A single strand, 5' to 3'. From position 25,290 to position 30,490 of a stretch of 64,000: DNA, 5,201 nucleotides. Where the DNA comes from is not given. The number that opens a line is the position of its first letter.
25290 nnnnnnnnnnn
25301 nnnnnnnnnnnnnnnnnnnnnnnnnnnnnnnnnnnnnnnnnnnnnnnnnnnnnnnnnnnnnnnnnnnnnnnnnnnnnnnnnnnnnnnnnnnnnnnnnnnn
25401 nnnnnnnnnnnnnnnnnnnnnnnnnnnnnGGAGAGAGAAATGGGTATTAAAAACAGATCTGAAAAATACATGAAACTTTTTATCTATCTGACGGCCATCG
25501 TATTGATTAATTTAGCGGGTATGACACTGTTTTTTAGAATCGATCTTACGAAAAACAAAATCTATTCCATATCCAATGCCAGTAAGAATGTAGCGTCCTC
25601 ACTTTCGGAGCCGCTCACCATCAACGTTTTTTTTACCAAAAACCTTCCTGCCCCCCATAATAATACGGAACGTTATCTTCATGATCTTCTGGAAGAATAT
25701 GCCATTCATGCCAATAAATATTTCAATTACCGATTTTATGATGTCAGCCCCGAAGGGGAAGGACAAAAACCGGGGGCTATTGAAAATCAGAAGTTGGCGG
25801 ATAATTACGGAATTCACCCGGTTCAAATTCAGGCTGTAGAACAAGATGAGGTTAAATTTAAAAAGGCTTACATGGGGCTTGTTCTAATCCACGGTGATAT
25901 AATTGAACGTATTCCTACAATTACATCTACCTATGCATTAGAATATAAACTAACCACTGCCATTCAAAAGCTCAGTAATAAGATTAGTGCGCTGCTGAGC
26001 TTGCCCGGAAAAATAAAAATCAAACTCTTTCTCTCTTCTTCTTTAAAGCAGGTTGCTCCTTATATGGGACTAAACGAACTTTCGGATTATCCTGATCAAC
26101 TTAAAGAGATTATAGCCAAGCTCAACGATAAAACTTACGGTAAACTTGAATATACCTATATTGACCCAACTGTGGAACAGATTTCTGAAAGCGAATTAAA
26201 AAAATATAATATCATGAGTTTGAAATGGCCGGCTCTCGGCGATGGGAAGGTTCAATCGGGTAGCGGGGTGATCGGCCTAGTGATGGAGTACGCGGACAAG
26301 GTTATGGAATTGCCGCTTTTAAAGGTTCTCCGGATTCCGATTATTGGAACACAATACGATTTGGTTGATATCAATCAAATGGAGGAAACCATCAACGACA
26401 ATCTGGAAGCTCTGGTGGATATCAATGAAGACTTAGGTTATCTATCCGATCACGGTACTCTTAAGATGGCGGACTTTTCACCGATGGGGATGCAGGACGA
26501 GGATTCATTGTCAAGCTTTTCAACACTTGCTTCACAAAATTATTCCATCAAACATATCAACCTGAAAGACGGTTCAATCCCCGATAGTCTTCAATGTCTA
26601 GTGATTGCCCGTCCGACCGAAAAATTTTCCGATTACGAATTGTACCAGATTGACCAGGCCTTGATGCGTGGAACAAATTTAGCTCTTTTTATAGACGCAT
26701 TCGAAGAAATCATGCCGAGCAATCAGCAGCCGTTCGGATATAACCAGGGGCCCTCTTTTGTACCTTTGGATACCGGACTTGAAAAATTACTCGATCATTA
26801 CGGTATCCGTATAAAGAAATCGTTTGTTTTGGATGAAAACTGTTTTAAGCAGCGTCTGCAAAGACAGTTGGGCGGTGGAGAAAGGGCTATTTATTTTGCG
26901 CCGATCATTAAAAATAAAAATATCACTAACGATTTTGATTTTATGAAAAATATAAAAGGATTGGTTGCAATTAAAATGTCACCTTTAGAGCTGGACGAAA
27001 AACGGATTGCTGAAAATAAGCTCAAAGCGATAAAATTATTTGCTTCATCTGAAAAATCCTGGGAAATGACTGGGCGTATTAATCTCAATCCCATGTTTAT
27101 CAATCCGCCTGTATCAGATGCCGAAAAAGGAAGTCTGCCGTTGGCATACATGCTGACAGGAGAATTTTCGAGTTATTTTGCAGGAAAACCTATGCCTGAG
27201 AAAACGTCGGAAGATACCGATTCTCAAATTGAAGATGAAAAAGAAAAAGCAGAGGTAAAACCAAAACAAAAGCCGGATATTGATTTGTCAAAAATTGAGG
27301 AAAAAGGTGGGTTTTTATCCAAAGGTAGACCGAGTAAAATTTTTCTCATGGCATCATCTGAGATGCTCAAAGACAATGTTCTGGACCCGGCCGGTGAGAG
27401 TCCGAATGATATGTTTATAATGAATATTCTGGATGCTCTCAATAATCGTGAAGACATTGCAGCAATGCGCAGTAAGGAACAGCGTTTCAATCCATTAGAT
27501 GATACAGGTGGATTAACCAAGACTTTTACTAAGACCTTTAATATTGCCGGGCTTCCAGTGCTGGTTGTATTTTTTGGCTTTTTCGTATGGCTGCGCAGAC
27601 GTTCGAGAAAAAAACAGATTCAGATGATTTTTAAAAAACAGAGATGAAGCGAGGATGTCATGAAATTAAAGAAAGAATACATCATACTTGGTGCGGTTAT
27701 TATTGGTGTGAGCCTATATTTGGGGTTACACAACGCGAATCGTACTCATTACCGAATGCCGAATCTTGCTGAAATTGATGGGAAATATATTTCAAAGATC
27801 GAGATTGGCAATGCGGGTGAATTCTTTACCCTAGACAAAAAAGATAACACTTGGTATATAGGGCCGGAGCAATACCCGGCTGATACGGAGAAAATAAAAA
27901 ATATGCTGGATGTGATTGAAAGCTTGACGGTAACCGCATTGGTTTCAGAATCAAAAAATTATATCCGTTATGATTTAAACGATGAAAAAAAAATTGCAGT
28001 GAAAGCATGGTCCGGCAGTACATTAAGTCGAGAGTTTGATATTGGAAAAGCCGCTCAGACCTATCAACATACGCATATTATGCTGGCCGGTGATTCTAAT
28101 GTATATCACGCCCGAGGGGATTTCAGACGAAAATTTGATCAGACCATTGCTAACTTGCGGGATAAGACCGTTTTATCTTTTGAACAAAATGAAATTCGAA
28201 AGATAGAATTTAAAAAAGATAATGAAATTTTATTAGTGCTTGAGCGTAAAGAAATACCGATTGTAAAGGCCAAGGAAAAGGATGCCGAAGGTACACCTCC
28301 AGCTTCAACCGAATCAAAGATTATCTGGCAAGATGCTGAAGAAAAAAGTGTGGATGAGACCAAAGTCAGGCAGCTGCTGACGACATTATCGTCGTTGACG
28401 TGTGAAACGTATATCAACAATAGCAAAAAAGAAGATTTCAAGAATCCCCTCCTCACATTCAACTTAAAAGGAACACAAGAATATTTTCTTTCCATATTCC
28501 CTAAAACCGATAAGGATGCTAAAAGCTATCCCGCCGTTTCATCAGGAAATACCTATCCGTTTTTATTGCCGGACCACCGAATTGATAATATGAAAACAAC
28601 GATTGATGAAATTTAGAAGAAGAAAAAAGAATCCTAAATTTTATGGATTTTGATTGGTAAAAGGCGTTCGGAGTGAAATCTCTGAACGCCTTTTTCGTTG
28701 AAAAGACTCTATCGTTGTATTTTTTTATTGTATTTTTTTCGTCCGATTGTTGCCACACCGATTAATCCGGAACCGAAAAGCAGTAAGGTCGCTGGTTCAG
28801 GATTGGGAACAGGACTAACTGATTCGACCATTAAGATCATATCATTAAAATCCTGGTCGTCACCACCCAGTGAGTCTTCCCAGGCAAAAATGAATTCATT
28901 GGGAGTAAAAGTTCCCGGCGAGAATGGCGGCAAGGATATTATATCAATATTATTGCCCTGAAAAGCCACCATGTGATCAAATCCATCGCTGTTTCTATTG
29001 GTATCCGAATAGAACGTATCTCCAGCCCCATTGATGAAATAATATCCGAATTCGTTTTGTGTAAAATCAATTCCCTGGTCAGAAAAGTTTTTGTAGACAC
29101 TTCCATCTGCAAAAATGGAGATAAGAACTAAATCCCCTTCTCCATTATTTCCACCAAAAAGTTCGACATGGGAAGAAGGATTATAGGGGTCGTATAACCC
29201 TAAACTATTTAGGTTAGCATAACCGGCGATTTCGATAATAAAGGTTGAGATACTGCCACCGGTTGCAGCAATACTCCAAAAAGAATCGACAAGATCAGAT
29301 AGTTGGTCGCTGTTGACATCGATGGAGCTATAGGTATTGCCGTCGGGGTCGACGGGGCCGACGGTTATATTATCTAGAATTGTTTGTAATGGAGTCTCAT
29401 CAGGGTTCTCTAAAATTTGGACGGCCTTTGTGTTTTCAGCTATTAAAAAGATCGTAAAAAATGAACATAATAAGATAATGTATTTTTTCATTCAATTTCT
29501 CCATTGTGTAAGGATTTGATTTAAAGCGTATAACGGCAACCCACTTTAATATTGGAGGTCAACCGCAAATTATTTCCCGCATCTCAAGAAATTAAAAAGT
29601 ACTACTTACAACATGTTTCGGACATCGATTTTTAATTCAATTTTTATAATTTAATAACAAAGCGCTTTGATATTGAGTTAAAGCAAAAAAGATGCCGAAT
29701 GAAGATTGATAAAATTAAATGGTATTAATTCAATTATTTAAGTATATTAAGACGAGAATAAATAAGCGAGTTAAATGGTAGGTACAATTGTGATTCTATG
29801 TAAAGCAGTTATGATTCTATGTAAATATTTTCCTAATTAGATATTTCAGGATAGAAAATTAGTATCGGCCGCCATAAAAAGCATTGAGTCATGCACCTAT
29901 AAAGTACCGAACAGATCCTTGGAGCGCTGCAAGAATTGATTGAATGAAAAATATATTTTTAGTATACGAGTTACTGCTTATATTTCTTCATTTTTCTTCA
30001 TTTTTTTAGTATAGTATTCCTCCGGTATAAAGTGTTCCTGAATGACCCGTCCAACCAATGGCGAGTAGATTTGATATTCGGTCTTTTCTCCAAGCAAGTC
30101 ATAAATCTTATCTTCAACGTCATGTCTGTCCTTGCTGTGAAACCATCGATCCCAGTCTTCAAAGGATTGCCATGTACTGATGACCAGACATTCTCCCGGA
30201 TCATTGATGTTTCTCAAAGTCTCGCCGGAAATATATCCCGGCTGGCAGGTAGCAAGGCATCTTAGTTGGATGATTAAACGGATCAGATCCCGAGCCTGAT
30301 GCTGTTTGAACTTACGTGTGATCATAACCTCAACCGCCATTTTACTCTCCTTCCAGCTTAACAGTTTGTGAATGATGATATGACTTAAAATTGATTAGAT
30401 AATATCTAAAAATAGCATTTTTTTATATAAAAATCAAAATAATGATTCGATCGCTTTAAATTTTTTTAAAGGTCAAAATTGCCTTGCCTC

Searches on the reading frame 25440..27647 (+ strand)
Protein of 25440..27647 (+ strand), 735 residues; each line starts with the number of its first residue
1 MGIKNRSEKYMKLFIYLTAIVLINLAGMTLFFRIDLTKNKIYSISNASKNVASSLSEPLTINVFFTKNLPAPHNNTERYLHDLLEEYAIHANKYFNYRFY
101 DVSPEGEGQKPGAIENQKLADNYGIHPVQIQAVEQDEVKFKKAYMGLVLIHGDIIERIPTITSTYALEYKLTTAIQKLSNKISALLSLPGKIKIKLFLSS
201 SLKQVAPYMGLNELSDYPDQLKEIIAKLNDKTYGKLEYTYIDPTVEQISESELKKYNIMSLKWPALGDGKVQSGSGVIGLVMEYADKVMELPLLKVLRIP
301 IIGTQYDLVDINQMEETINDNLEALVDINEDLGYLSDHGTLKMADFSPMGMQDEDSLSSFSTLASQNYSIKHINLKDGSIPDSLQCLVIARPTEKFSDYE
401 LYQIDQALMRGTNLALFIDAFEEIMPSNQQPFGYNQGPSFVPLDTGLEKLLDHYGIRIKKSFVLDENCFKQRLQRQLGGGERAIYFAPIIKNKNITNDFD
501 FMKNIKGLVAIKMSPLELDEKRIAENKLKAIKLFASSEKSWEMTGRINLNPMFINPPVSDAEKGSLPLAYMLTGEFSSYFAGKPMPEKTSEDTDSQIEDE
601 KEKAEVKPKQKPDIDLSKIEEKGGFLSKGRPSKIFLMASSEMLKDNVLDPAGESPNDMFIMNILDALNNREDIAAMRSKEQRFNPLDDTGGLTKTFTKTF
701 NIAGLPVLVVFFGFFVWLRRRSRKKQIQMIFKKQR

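Call 52: search_protein_families(library=pfam, proteins=[window:25440-27647:+], max_evalue=0.00001)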
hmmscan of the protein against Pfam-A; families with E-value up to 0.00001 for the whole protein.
window:25440-27647:+ (735 aa): 2 families
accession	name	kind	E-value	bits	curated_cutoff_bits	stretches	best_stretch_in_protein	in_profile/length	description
PF09822.16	ABC_transp_aux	-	2.4e-50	171.9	34.7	1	332-649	4-265/288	ABC-type uncharacterized transport system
PF23357.1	DUF7088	-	4e-30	104.5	27.8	1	38-149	1-104/105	Domain of unknown function (DUF7088)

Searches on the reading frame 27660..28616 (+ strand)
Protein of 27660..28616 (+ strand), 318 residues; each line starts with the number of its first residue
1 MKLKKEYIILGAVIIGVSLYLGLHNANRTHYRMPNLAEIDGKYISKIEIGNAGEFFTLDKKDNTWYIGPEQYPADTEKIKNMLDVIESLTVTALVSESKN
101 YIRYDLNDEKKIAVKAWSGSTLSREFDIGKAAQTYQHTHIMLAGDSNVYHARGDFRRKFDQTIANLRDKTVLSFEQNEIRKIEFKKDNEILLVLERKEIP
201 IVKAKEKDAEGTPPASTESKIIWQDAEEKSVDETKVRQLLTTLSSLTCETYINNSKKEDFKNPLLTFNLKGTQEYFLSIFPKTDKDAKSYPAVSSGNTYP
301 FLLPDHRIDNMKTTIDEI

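Call 52: search_protein_families(library=pfam, proteins=[window:27660-28616:+], max_evalue=0.00001)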
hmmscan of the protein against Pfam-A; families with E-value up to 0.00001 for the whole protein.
window:27660-28616:+ (318 aa): 1 family
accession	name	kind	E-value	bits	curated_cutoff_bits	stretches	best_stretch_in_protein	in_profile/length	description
PF14238.11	DUF4340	-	3.2e-28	99.6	25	1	66-259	3-179/183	Domain of unknown function (DUF4340)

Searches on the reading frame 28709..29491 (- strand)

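Call 52: search_protein_families(library=pfam, proteins=[window:28709-29491:-], max_evalue=0.00001)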
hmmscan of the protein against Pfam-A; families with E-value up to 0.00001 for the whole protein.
window:28709-29491:- (260 aa): 1 family
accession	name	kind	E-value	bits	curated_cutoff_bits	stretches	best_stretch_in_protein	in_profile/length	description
PF13448.11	DUF4114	-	2e-08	35.5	27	1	144-223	29-83/85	Domain of unknown function (DUF4114)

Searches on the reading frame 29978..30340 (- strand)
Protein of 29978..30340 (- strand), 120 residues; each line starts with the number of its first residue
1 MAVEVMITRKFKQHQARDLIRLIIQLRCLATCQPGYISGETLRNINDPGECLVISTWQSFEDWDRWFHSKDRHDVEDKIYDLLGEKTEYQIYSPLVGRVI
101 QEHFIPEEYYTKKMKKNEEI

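Call 52: search_protein_families(library=pfam, proteins=[window:29978-30340:-], max_evalue=0.00001)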
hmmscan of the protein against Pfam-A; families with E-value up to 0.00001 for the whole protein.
window:29978-30340:- (120 aa): 1 family
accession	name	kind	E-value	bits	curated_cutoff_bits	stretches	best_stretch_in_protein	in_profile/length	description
PF03992.22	ABM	-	4.5e-07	30.4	23.1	1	4-73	3-73/78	Antibiotic biosynthesis monooxygenase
